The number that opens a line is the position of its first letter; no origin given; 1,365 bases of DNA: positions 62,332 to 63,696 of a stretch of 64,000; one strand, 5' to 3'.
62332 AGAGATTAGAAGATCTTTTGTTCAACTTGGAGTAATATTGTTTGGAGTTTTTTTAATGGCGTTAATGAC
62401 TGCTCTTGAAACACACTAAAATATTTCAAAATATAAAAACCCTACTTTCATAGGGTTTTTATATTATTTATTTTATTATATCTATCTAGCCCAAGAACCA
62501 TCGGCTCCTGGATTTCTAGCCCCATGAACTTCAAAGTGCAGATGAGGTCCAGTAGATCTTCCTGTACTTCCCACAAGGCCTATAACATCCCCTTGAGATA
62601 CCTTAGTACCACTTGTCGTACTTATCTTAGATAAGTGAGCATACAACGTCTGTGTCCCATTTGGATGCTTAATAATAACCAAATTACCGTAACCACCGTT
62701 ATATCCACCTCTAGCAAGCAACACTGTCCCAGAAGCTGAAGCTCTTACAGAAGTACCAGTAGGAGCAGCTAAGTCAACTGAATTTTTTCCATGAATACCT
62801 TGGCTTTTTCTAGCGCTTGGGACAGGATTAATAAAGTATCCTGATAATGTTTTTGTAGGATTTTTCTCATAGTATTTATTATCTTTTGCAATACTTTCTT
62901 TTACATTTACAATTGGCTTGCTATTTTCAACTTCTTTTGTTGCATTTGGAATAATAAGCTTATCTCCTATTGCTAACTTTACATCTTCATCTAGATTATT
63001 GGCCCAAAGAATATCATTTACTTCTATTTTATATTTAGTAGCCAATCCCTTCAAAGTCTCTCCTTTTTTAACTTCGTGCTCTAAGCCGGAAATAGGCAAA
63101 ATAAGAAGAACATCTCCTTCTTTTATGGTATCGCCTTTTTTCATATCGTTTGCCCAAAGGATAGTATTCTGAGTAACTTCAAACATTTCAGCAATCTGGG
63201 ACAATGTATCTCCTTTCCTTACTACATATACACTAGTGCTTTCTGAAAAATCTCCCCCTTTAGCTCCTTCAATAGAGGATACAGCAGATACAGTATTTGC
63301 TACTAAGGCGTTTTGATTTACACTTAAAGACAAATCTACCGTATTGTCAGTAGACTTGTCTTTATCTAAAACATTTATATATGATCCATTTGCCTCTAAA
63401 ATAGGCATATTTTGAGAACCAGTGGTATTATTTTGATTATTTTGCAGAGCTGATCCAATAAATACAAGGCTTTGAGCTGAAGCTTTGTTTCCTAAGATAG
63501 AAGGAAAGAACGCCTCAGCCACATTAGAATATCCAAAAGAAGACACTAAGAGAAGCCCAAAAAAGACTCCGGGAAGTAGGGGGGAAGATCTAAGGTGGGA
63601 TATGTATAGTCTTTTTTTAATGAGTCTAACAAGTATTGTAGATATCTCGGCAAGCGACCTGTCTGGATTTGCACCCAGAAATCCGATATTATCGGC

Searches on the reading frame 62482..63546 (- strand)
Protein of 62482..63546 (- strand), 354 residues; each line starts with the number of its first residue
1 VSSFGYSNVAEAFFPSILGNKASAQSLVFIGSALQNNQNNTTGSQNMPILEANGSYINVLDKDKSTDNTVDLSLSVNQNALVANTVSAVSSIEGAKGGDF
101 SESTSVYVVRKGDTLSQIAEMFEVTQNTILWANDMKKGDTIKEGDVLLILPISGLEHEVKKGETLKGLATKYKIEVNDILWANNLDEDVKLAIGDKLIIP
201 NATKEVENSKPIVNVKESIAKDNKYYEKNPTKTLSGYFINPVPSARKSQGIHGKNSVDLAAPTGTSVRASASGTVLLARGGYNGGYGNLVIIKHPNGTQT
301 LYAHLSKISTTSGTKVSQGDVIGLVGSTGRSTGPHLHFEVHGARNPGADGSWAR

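Call 81: search_protein_families(library=pfam, proteins=[window:62482-63546:-], max_evalue=0.0001)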
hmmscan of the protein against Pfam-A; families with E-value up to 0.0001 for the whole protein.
window:62482-63546:- (354 aa): 5 families
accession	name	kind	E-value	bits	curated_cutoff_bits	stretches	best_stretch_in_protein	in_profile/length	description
PF01551.29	Peptidase_M23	-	2.7e-32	111.2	28.7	1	254-343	3-90/96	Peptidase family M23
PF01476.26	LysM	-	4.8e-23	81.3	20.9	2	157-200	1-43/43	LysM domain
PF23473.1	LysM3_LYK4_5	-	1.6e-11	44.5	29.3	1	107-141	5-38/48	LYK4/5 LysM3 domain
PF23446.1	LysM1_NFP_LYK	-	4.4e-05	24.7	36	0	113-152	16-55/60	NFP/LYK LysM1 domain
PF23462.1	LysM3_NFP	-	8e-05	23.5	28.1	0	107-135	5-33/48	NFP LysM3 domain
